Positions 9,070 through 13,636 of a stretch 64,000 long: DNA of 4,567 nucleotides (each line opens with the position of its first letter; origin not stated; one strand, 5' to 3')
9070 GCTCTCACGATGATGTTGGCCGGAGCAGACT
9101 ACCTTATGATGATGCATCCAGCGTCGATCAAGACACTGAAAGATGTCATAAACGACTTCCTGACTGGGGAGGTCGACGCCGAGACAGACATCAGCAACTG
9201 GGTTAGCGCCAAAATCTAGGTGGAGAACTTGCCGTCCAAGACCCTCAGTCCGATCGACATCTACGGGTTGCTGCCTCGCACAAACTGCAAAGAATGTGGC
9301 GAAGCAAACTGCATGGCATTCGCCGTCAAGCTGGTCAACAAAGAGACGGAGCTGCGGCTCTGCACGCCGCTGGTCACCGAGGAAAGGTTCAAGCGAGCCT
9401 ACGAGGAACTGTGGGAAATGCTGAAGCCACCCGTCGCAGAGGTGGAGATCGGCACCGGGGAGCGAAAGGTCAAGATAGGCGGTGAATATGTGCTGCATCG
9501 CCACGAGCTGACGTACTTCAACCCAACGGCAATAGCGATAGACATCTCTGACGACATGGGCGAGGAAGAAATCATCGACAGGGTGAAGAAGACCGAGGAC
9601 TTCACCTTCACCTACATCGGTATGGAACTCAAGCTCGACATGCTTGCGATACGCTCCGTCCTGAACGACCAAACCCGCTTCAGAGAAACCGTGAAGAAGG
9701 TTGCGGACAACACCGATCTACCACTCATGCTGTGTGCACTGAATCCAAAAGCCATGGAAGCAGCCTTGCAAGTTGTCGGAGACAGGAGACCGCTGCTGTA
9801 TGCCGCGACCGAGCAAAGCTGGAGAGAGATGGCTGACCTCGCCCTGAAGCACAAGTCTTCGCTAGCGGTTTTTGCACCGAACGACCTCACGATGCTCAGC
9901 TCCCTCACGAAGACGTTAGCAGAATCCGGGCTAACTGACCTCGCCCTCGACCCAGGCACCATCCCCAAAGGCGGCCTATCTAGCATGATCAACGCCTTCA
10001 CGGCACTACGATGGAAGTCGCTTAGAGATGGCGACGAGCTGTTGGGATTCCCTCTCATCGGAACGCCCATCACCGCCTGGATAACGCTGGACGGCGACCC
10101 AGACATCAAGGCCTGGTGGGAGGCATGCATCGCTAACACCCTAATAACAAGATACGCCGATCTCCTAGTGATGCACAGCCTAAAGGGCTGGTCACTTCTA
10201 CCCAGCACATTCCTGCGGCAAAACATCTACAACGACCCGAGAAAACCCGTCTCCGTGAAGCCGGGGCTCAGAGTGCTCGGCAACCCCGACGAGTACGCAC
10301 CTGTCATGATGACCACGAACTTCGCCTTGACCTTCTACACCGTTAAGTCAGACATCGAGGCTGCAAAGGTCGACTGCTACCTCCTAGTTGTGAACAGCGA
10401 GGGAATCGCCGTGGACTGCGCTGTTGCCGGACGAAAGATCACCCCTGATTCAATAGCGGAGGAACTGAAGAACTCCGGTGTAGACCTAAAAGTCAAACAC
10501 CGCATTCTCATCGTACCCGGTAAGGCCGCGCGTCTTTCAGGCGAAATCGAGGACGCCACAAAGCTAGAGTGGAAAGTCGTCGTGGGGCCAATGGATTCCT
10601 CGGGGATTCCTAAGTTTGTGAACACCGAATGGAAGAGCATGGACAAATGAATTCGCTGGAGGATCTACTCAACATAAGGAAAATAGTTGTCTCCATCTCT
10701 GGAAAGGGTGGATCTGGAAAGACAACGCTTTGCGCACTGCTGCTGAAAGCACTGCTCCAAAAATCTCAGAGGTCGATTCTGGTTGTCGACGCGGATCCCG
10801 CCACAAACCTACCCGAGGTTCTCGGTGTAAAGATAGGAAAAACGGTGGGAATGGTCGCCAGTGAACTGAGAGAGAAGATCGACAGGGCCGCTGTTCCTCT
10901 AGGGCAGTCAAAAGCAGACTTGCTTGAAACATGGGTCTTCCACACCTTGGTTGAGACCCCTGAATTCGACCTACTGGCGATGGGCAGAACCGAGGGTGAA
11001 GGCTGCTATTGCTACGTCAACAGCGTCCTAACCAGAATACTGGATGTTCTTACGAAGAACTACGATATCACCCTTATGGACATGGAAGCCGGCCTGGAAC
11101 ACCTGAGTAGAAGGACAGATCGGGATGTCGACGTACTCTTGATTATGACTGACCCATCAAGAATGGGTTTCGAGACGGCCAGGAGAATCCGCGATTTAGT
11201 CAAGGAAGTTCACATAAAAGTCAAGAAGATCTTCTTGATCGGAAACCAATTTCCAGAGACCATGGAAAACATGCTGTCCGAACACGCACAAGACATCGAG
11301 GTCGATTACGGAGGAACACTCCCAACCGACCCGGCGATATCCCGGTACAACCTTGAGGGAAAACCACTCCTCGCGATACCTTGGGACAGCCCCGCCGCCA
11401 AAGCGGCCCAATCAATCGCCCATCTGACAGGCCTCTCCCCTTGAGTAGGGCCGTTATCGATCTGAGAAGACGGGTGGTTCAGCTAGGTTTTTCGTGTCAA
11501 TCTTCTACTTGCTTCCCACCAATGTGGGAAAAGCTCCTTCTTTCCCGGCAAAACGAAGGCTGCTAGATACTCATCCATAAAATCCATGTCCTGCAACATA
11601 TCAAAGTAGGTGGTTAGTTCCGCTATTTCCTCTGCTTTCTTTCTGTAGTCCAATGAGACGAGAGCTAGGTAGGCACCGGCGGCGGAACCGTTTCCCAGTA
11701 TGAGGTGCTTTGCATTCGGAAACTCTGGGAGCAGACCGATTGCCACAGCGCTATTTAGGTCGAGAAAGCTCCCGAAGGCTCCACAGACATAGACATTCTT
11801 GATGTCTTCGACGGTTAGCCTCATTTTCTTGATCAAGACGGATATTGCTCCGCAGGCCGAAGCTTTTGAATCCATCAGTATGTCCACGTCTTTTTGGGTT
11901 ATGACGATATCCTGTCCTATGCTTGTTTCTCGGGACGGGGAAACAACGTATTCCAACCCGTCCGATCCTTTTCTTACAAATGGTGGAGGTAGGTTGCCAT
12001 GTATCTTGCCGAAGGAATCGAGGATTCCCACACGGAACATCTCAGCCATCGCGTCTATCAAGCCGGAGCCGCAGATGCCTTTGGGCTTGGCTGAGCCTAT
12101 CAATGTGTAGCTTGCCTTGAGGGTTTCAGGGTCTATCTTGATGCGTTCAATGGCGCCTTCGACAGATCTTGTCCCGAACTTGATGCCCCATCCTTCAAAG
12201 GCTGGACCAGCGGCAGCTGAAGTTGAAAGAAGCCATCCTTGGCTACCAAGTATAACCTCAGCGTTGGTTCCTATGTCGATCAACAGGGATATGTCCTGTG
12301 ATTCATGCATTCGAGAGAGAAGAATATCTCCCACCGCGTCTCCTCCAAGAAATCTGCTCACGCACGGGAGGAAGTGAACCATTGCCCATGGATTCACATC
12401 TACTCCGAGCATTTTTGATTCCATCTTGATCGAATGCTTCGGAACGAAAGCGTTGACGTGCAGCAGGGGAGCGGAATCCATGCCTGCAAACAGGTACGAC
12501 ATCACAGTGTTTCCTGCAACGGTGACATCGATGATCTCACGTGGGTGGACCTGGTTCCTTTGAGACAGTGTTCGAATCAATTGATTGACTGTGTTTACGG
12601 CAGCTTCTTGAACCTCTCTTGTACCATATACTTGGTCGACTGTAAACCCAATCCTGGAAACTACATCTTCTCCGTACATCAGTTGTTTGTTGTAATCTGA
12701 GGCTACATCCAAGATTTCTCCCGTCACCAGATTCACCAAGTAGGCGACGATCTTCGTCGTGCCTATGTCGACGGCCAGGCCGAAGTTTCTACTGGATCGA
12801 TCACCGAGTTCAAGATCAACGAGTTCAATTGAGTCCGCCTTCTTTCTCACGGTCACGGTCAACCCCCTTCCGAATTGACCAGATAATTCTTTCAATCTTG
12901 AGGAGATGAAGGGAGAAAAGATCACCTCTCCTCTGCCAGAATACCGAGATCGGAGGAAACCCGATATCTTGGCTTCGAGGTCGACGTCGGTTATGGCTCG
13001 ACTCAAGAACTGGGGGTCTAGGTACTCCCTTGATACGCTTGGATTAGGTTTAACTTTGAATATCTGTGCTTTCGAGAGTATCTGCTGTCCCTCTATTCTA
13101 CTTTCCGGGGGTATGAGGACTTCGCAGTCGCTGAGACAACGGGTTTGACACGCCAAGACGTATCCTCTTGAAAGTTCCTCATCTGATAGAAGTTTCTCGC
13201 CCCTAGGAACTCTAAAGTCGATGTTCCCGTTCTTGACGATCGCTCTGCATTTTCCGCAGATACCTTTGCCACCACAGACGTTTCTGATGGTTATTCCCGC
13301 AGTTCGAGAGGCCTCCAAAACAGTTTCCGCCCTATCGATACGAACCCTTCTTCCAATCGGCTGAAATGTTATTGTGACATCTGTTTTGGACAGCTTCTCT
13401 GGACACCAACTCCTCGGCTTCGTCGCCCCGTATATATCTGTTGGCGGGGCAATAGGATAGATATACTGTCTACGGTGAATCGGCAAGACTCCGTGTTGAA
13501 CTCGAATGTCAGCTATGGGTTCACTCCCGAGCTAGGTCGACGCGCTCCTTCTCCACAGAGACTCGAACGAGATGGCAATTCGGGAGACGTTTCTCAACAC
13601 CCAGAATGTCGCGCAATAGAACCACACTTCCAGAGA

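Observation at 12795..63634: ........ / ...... palindrome strongly over-represented and almost confined to non-coding DNA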

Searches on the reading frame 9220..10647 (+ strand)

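Call 32: search_protein_families(library=pfam, proteins=[window:9220-10647:+])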
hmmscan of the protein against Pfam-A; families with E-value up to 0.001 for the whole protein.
window:9220-10647:+ (476 aa): 2 families
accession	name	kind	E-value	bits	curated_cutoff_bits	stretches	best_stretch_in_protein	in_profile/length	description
PF03599.22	CdhD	-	2.6e-126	421.9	24.8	1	74-466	1-386/387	CO dehydrogenase/acetyl-CoA synthase delta subunit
PF04060.18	FeS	-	9e-13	48.2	23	1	18-50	1-33/33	Putative Fe-S cluster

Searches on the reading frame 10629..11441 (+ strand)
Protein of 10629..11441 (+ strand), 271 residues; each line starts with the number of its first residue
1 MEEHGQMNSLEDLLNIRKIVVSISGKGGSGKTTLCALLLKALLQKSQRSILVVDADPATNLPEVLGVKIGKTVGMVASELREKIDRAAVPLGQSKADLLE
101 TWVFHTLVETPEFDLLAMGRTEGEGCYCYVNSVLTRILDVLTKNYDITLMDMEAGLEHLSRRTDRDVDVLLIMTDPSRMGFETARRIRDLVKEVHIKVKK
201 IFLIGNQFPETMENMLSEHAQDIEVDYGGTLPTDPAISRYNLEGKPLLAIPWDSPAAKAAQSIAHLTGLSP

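Call 32: search_protein_families(library=pfam, proteins=[window:10629-11441:+])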
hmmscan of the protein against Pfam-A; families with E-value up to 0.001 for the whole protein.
window:10629-11441:+ (271 aa): 13 families
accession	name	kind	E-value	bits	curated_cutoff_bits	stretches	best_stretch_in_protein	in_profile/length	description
PF01656.29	CbiA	-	1.6e-15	57.6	25.4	1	22-247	3-125/125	CobQ/CobB/MinD/ParA nucleotide binding domain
PF13614.12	AAA_31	-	5.5e-13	49.7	27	1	18-200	2-173/177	AAA domain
PF10609.15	ParA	-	2.2e-11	44.1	27.1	1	15-265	1-243/246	NUBPL iron-transfer P-loop NTPase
PF02374.21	ArsA_ATPase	-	1.9e-10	40.9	24.3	1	20-80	3-62/305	Anion-transporting ATPase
PF06564.18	CBP_BcsQ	-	9.9e-06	25.7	21.3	1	25-175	8-148/234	Cellulose biosynthesis protein BcsQ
PF07693.20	KAP_NTPase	-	3.3e-05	23.7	20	1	8-57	6-58/293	KAP family P-loop domain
PF16575.11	CLP1_P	-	5.4e-05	23.5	26.6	1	25-59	1-34/188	mRNA cleavage and polyadenylation factor CLP1 P-loop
PF00142.24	Fer4_NifH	-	0.00021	21.3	25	0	21-73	3-55/271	4Fe-4S iron sulfur cluster binding proteins, NifH/frxC family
PF01935.23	DUF87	-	0.00022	21.8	23.2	0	21-55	26-60/220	Helicase HerA, central domain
PF20720.3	nSTAND3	-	0.00033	20.8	27.2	1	12-52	12-51/155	Novel STAND NTPase 3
PF00437.27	T2SSE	-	0.00053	19.2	24.9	1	6-78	130-201/370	Type II/IV secretion system protein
PF13401.12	AAA_22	-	0.00059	20.6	27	0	21-63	8-49/130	AAA domain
PF03029.23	ATP_bind_1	-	0.00077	19.8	27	0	23-60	1-37/240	Conserved hypothetical ATP binding protein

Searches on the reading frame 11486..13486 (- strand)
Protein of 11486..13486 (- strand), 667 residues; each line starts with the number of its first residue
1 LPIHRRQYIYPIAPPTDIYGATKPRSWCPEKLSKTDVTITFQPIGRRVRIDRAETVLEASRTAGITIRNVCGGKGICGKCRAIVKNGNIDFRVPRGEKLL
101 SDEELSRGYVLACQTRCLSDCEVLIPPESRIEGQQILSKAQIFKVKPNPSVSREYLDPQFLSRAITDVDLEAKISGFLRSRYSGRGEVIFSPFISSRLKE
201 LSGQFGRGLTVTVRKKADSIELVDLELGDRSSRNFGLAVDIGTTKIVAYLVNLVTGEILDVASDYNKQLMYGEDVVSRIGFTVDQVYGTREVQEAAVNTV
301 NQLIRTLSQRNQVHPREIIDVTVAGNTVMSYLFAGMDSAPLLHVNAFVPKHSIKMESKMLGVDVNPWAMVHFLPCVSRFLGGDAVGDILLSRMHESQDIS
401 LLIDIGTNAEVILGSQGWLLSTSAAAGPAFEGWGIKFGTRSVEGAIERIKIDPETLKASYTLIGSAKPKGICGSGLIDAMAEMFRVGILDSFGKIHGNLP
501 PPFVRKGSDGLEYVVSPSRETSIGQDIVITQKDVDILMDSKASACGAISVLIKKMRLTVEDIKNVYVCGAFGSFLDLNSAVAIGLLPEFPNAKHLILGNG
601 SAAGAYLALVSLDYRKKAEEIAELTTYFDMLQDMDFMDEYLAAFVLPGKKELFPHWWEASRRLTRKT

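Call 9: search_protein_families(library=pfam, proteins=[window:11486-13486:-])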
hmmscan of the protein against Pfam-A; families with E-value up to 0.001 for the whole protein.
window:11486-13486:- (667 aa): 3 families
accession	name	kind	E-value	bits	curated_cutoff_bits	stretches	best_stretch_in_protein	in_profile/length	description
PF14574.11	RACo_C_ter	-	4.9e-87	291.7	27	1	399-655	2-259/261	C-terminal domain of RACo the ASKHA domain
PF17651.6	Raco_middle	-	7.5e-47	159.4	26.8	1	235-395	1-162/163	RACo middle region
PF00111.32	Fer2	-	1.1e-11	44.9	21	1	41-116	3-75/77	2Fe-2S iron-sulfur cluster binding domain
